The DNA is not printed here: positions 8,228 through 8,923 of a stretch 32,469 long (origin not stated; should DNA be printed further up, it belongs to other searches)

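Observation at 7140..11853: Orphan three-gene ATPase module: degenerate GspE/PilB-like ATPase + small duplicated beta-protein + TPR-Clp double AAA+ protein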

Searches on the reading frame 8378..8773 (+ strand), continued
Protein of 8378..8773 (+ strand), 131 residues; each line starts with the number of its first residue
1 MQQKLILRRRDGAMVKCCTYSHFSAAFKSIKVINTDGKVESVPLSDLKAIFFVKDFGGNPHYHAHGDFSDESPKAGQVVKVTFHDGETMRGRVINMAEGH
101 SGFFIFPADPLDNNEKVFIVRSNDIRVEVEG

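Call 15: find_related_loci(query=A1, collection=genome_contigs, flank=8000)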
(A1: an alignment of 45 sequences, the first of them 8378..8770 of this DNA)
Query A1 (131 aa) in genome_contigs; peptide patterns used: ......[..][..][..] (x = any residue, [..] = any of these).
219 stretches matched a pattern; 199 encode a relative of the query (tblastn E <= 1e-3); the best 80 are kept; 80 distinct loci.
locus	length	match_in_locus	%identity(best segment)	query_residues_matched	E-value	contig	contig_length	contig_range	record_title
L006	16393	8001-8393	94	1-131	4e-83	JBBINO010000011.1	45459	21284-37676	MAG: Acidobacteriota bacterium isolate QNF170220_bin_258 NODE_832_length_45459_cov_20.390340, whole genome shotgun seque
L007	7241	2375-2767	89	1-131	3e-78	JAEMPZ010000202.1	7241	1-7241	MAG: Acidobacteria bacterium isolate 2016_B02_sed_C_26 c_000000002854, whole genome shotgun sequence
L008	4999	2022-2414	87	1-131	5e-77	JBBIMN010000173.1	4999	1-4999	MAG: Acidobacteriota bacterium isolate RVF170221_bin_233 NODE_16705_length_4999_cov_2.739482, whole genome shotgun seque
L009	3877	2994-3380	71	2-130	1e-61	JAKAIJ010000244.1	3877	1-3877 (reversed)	MAG: Acidobacteria bacterium isolate WY3.bin21 NODE_52440_length_3877_cov_1.253867, whole genome shotgun sequence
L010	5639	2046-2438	63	1-131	3e-58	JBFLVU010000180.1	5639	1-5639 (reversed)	MAG: Acidobacteriota bacterium isolate MAG014 MAG014_180, whole genome shotgun sequence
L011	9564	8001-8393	65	1-131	1e-57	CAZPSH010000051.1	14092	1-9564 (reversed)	MAG TPA_asm: uncultured Thermoanaerobaculia bacterium isolate binchicken_co220_43 genome assembly, contig: NODE_2765_len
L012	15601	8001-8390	63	1-130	4e-54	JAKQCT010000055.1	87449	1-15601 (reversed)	MAG: Acidobacteriota bacterium isolate USDE_maxbin.008 k141_1167731, whole genome shotgun sequence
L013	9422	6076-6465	59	1-130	5e-53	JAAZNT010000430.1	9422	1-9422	MAG: Thermoanaerobaculaceae bacterium isolate AS27yjCOA_195 196053_AS27, whole genome shotgun sequence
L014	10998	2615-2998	60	3-130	2e-52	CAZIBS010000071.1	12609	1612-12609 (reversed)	MAG TPA_asm: uncultured Thermoanaerobaculia bacterium isolate SRP128015_co2_300 genome assembly, contig: NODE_3356_lengt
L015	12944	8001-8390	58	1-130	2e-50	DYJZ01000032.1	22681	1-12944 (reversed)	MAG TPA_asm: Thermoanaerobaculum aquaticum isolate SulCav_AS07-7_38_42 SulCav_AS07_7_2209_length_22681_cov_23_782816, wh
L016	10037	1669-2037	60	1-123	3e-47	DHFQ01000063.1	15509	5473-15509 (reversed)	MAG TPA_asm: Candidatus Aminicenantes bacterium UBA4820 UBA4820_contig_70527, whole genome shotgun sequence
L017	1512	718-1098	40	2-127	6e-29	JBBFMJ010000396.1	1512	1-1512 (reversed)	MAG: Thermoanaerobaculia bacterium isolate Uz-U4-48 NODE_396_length_1512_cov_1.641115, whole genome shotgun sequence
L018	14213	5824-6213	39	2-130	4e-27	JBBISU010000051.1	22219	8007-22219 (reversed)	MAG: Acidobacteriota bacterium isolate MTF170219_bin_380 NODE_2606_length_22219_cov_24.186293, whole genome shotgun sequ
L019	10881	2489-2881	40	4-131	4e-24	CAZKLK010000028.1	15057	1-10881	MAG TPA_asm: uncultured Nitrospiraceae bacterium isolate binchicken_co377_168 genome assembly, contig: NODE_2914_length_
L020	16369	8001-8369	39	1-120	2e-23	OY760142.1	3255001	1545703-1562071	MAG: Nitrospirota bacterium isolate 41fe4016-ed88-40a2-aca4-2b8d86c50af7 genome assembly, chromosome: 1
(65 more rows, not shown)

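Call 22: predict_structure(alignment_id=A1)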
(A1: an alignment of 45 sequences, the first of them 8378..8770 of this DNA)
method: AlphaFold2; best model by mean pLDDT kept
length: 131 residues; sequences in the alignment: 45
mean_pLDDT: 86.8   pTM: 0.82
mean pLDDT of the five models: 86.8, 86.4, 86.3, 85.7, 85.2
residues with pLDDT >= 90: 69; 70-90: 58; 50-70: 4; < 50: 0
segments of 3 or more residues with pLDDT < 50: none
pLDDT, mean of each block of 10 residues (from residue 1): 91 92 85 93 94 86 69 83 89 83 85 89 90 73
secondary structure, 60 per line:
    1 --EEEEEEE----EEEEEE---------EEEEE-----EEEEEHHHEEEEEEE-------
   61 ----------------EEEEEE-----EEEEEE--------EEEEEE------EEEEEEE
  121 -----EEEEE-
elements in order: E3-9 E14-19 E29-33 E39-43 E47-53 E77-82 E88-93 E102-107 E114-120 E126-130
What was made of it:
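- Checked: The AF2 model has 5+5 strands (call 22).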

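Call 26: fold_search(model_id=the predicted structure, library=pdb)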
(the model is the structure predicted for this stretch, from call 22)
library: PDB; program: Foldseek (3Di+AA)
matches with E <= 10: 970; with E <= 0.001: 0
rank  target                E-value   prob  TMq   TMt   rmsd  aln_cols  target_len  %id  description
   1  4qvz_B                8.0e-03  0.94  0.29  0.20  14.1       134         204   19  FMRP N-terminal domain (released 2014-12-03)
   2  7dm0_A                4.5e-02  0.28  0.20  0.16  16.6       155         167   15  Biofilm associated protein - C region (released 2021-12-15)
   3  4cw8                  6.9e-02  0.14  0.17  0.17  14.8       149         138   11  Structure of the carboxy-terminal domain of the turkey type 3 siadenovirus fibre, virulent form (released 2015-04-08)
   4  9t2z                  7.6e-02  0.28  0.23  0.16  17.1       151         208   14  Spindlin 1 with crystallization epitope mutations H127D:L128D:T131R (released 2025-11-26)
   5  3h8z                  8.9e-02  0.66  0.27  0.31  14.1       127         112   16  The Crystal Structure of the Tudor Domains from FXR2 (released 2009-06-16)
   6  8dmb_P                9.4e-02  0.28  0.21  0.10  13.7       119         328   13  Structure of Desulfovirgula thermocuniculi IsrB (DtIsrB) in complex with omega RNA and target DNA (released 2022-10-19)
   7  4dt4                  9.4e-02  0.18  0.22  0.18  17.9       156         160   15  Crystal structure of the PPIase-chaperone SlpA with the chaperone binding site occupied by the linker of the purificatio (released 2012-07-04)
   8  3ic8_A                9.9e-02  0.98  0.34  0.17  10.5        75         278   21  The Crystal Structure of a GST-like protein from Pseudomonas syringae to 2.4A (released 2009-09-01)
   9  7cfd_E                9.9e-02  0.23  0.22  0.17  13.5       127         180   16  Drosophila melanogaster Krimper eTud2-AubR15me2 complex (released 2021-06-02)
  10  6au2                  1.0e-01  0.60  0.28  0.20  10.7       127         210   16  Crystal structure of SETDB1 Tudor domain with aryl triazole fragments (released 2017-10-11)
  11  4ii1_A                1.0e-01  0.35  0.24  0.23  15.1       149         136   12  Crystal structure of the zinc finger of ZGPAT (released 2013-02-13)
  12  5ke2                  1.1e-01  0.63  0.28  0.20  10.7       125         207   16  Crystal structure of SETDB1 Tudor domain in complex with inhibitor XST06472A (released 2016-07-13)
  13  7cfd_F                1.2e-01  0.21  0.22  0.17  13.4       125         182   16  Drosophila melanogaster Krimper eTud2-AubR15me2 complex (released 2021-06-02)
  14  5ke3                  1.4e-01  0.57  0.28  0.20  10.7       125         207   16  Crystal structure of SETDB1 Tudor domain in complex with fragment MRT0181a (released 2016-08-03)
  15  7cfd_C                1.6e-01  0.21  0.23  0.18  11.5       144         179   12  Drosophila melanogaster Krimper eTud2-AubR15me2 complex (released 2021-06-02)
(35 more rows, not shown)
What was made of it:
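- Tried and rejected: The best hits were tandem Tudor/Agenet domains with TM about 0.3 (call 26).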

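Call 33: search_protein_families(library=padloc, proteins=[window:8378-8773:+], max_evalue=0.01)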
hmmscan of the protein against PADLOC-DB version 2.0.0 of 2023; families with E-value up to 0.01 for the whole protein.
window:8378-8773:+ (131 aa): 0 families

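Call 58: search_protein_families(library=pfam, proteins=[L012:11473-12546:+], max_evalue=0.001)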
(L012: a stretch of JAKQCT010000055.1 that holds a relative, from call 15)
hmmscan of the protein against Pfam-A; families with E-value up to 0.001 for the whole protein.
L012:11473-12546:+ (357 aa): 0 families

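Call 60: search_solved_structures(query=A1, max_evalue=10)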
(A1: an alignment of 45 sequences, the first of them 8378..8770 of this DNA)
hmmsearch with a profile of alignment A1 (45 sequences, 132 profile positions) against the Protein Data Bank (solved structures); distinct sequences matched with E-value up to 10: 0.
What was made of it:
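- Tried and rejected: A profile of the family against PDB sequences gave no hit at E <= 10 (call 60).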

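Call 67: fold_search(model_id=the predicted structure, library=viral)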
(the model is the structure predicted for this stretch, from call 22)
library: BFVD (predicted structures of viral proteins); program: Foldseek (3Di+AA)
matches with E <= 10: 1086; with E <= 0.001: 2
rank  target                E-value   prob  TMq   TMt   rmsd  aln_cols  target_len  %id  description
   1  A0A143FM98            6.0e-04  1.00  0.34  0.19  14.6       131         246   12  (no name in the UniProt tables at hand)
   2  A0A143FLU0            9.1e-04  1.00  0.34  0.13  16.5       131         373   13  (no name in the UniProt tables at hand)
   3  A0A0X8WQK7            5.1e-03  0.85  0.25  0.04  17.0       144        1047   14  (no name in the UniProt tables at hand)
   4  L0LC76                7.0e-03  0.97  0.29  0.12  16.4       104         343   14  Uncharacterized protein [Bacillus phage phiAGATE]
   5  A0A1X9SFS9            1.2e-02  0.96  0.31  0.15  12.6       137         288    9  Uncharacterized protein [Bacillus phage Flapjack]
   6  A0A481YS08            1.3e-02  0.77  0.25  0.09  19.0       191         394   12  SprT-like family protein [Marseillevirus LCMAC101]
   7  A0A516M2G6            1.5e-02  0.80  0.26  0.10  14.7       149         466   13  (no name in the UniProt tables at hand)
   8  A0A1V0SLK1            1.6e-02  1.00  0.50  0.18  10.0       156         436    4  Collagen triple helix repeat motif-containing protein (Fragment) [Klosneuvirus KNV1]
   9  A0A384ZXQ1            3.6e-02  0.63  0.27  0.25  16.2       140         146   14  Uncharacterized protein [Dickeya phage vB_DsoM_JA29]
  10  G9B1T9                4.2e-02  0.69  0.29  0.21  14.2       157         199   14  Gp188 [Bacillus phage W.Ph.]
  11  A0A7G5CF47            4.4e-02  0.47  0.25  0.09  18.6       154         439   10  Uncharacterized protein [Salmonella phage S144]
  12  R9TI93                8.2e-02  0.66  0.33  0.25  26.9       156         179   12  Uncharacterized protein [Vibrio phage nt-1]
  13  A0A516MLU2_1          8.2e-02  0.51  0.23  0.03  15.7       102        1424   15  (no name in the UniProt tables at hand)
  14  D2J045                8.7e-02  0.96  0.32  0.42   6.8        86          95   16  (no name in the UniProt tables at hand)
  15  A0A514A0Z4            8.7e-02  0.66  0.29  0.32  17.7       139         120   14  Uncharacterized protein [Aeromonas phage LAh_9]
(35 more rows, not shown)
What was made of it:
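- Tried and rejected: BFVD gave two unnamed hits just under E 1e-3 with TM 0.34 (call 67).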

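Call 77: find_encoding_contigs(protein=P0014, flank=10000, max_places=1)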
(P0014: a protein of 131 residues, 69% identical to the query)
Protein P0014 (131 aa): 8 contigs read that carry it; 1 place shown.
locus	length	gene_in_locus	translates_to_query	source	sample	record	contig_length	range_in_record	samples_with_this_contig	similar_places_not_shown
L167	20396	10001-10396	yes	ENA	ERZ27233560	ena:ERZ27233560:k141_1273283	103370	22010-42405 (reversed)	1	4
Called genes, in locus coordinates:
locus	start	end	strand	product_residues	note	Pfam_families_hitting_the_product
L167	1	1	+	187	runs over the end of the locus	PF13174:TPR_6 (faint)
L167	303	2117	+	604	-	PF00009:GTP_EFTU, PF03144:GTP_EFTU_D2, PF14492:EFG_III (faint), PF00679:EFG_C, PF06421:LepA_C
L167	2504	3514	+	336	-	PF02912:Phe_tRNA-synt_N, PF01409:tRNA-synt_2d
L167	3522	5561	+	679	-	PF03483:B3_4, PF03484:B5, PF17759:tRNA_synthFbeta, PF03147:FDX-ACB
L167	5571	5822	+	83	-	-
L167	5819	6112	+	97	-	PF05164:ZapA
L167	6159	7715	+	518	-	PF12072:RNase_Y_N, PF00013:KH_1 (weak), PF01966:HD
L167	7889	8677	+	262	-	PF00149:Metallophos, PF13277:YmdB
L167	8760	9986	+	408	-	PF00437:T2SSE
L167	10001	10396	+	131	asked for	PF22478:DUF6982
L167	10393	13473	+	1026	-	PF13432:TPR_16 (weak), PF14559:TPR_19 (weak), PF13191:AAA_16, PF00004:AAA, PF17871:AAA_lid_9, PF07724:AAA_2, PF07728:AAA_5, PF10431:ClpB_D2-small, +15 more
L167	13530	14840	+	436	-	PF02310:B12-binding, PF04055:Radical_SAM, PF13282:DUF4070 (weak)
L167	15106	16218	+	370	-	PF06050:HGD-D (weak)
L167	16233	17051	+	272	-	PF21948:LplA-B_cat, PF03099:BPL_LplA_LipB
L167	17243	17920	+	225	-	PF00753:Lactamase_B, PF13483:Lactamase_B_3, PF12706:Lactamase_B_2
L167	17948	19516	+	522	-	PF00171:Aldedh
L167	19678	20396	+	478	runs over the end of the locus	-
